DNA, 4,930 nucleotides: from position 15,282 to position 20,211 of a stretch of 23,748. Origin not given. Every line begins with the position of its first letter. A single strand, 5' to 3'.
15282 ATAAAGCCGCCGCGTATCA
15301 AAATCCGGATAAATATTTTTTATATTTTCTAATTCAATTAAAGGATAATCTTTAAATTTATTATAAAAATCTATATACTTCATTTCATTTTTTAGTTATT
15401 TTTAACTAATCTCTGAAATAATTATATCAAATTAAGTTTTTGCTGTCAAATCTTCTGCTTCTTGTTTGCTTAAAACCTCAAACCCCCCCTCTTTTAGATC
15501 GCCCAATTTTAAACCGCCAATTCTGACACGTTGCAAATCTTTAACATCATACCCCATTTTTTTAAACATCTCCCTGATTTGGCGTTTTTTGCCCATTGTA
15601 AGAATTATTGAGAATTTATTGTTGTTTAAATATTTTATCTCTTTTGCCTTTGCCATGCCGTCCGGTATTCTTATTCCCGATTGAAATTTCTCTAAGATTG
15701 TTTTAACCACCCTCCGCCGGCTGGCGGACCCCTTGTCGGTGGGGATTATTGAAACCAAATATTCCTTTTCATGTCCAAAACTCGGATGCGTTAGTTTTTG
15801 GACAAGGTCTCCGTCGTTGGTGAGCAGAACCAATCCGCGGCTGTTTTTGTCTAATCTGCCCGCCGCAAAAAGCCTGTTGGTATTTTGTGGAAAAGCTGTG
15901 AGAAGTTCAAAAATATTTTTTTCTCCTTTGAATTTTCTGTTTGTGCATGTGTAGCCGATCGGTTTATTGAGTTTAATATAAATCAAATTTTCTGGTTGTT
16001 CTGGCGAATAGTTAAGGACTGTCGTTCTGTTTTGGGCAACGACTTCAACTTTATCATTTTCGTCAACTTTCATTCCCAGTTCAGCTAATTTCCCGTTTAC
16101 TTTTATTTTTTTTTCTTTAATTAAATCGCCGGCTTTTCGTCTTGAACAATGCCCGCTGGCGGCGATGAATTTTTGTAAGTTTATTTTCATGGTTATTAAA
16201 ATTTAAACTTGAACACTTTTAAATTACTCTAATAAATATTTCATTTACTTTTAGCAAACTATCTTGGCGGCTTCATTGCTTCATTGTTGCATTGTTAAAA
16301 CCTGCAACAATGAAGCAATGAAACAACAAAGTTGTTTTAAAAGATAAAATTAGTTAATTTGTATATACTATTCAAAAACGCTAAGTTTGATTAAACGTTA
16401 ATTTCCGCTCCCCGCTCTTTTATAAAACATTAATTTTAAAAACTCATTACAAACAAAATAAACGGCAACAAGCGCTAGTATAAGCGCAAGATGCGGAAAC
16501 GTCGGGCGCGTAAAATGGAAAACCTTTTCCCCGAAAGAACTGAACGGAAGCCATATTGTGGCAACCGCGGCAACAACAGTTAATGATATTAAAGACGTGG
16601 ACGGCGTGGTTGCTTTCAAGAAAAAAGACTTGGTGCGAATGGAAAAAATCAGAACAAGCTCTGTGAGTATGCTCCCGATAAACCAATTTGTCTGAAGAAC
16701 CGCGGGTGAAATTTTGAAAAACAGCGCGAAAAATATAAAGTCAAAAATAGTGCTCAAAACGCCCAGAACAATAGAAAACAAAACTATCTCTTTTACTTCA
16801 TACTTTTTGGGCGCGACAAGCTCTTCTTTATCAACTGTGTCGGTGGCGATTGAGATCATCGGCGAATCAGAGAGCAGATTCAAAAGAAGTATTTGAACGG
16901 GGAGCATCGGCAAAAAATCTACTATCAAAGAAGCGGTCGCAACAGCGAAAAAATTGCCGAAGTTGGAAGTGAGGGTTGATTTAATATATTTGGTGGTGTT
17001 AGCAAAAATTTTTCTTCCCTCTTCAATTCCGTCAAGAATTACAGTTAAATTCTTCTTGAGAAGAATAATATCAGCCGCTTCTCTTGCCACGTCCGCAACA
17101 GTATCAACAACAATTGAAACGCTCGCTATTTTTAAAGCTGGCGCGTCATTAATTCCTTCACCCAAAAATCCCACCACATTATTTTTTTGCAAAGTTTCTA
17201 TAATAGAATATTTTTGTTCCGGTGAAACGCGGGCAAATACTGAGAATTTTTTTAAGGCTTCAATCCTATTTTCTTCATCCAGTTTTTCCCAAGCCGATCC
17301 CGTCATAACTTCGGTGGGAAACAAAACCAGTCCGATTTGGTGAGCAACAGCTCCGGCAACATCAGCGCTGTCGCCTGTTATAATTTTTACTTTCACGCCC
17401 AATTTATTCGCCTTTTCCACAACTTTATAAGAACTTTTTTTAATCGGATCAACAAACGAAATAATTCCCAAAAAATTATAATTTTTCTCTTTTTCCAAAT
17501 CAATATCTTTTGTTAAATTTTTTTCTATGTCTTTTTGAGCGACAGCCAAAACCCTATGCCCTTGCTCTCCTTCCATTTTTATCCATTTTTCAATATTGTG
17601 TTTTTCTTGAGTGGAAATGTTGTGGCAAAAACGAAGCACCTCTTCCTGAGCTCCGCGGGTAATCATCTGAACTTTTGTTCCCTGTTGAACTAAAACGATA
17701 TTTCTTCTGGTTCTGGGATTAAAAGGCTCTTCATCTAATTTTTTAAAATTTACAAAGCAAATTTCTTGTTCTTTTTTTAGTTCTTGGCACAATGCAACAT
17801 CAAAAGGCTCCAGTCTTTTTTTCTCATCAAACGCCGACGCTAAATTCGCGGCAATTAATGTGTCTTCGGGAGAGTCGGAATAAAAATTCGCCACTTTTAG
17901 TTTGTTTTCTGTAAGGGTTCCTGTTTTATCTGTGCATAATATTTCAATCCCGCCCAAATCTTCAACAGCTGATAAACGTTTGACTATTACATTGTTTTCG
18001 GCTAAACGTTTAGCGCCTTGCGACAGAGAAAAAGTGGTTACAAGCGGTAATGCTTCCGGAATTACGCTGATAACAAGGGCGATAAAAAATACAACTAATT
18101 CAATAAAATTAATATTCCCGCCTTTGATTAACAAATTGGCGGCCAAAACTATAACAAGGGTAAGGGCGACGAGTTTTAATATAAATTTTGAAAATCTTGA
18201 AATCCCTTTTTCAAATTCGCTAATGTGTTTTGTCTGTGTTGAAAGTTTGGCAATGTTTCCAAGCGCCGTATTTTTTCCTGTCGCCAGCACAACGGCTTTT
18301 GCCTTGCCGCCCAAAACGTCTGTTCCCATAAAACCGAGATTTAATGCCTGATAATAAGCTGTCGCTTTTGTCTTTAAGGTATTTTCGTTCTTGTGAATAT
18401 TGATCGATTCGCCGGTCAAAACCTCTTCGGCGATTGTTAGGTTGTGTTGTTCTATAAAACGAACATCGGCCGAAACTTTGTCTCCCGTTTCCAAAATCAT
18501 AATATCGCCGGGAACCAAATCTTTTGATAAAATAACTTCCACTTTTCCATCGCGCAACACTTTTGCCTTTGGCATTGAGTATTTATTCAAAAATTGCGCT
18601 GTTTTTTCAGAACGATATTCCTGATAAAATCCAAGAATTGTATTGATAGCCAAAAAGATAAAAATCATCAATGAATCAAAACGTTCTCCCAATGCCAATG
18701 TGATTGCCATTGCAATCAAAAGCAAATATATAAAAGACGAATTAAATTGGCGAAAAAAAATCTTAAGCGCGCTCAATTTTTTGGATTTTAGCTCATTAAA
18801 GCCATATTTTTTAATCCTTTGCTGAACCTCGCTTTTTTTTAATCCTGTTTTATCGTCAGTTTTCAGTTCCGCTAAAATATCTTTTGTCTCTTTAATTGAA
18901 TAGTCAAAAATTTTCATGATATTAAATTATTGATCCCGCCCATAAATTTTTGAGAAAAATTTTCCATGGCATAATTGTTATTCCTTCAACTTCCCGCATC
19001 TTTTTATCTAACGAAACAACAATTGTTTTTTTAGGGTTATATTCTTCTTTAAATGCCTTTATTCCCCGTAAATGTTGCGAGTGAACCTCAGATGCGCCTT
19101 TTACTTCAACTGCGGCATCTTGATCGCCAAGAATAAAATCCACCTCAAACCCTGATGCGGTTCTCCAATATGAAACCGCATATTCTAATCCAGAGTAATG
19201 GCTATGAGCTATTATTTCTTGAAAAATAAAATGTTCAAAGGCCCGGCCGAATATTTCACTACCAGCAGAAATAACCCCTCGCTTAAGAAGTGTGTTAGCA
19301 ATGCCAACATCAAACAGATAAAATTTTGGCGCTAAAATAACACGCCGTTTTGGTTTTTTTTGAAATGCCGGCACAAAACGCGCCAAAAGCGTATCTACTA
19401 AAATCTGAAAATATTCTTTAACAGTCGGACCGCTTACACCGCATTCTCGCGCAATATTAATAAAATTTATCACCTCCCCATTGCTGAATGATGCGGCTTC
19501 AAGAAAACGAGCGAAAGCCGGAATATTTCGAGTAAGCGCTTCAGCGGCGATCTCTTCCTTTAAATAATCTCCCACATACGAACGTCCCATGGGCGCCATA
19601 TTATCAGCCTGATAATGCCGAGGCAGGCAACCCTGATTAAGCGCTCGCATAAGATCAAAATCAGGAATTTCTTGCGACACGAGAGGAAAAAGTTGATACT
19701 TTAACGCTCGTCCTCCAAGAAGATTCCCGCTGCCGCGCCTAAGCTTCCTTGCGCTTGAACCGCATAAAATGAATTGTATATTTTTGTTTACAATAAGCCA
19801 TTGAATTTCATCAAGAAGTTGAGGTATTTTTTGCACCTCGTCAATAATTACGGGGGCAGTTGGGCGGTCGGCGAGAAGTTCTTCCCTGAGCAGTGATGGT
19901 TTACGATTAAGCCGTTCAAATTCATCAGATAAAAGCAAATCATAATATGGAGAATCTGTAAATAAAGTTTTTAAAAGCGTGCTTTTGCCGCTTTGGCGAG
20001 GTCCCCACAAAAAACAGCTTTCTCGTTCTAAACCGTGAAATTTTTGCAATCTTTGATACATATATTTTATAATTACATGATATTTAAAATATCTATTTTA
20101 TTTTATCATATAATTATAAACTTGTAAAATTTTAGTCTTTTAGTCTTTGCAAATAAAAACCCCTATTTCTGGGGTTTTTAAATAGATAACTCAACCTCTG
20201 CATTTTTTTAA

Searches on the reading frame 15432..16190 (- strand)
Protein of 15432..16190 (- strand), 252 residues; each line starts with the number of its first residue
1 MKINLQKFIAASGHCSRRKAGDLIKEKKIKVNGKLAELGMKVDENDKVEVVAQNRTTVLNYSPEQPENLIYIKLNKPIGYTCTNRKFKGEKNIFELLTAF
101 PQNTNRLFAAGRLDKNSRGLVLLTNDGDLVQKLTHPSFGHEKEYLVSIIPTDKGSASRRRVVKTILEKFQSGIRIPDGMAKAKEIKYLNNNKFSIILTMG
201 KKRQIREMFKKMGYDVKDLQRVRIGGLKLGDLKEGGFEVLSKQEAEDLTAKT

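Call 3: search_protein_families(library=pfam, proteins=[window:15432-16190:-], max_evalue=0.1)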
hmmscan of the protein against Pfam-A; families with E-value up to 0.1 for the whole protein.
window:15432-16190:- (252 aa): 2 families
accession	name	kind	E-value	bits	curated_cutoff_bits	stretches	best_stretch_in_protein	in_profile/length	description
PF00849.27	PseudoU_synth_2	-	7.9e-21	75.3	26.8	1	71-210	2-151/152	RNA pseudouridylate synthase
PF01479.30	S4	-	1.2e-10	41.4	22.8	1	5-48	3-48/48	S4 domain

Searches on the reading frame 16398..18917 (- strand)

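Call 65: search_protein_families(library=pfam, proteins=[window:16398-18917:-], max_evalue=0.00001)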
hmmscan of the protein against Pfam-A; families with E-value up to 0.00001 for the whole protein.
window:16398-18917:- (839 aa): 4 families
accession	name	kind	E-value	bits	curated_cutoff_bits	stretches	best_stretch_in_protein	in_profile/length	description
PF00122.25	E1-E2_ATPase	-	2.6e-41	141.6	28.1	1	114-308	3-181/181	E1-E2 ATPase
PF00690.31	Cation_ATPase_N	-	4e-19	68.5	20.4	1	9-72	4-68/69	Cation transporter/ATPase, N-terminus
PF00689.26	Cation_ATPase_C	-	2.1e-17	63.9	27.3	1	668-829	1-174/175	Cation transporting ATPase, C-terminus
PF00702.32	Hydrolase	-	1.2e-11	45.8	26.4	1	326-597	3-189/191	haloacid dehalogenase-like hydrolase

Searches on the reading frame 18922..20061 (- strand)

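Call 65: search_protein_families(library=pfam, proteins=[window:18922-20061:-], max_evalue=0.00001)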
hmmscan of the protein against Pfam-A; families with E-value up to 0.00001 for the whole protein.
window:18922-20061:- (379 aa): 2 families
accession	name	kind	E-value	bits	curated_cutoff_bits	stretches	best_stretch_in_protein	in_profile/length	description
PF13635.12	DUF4143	-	7.4e-32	110.7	28.1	1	169-321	2-158/160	Domain of unknown function (DUF4143)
PF13173.12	AAA_14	-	1e-20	74.4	27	1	14-131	3-127/129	AAA domain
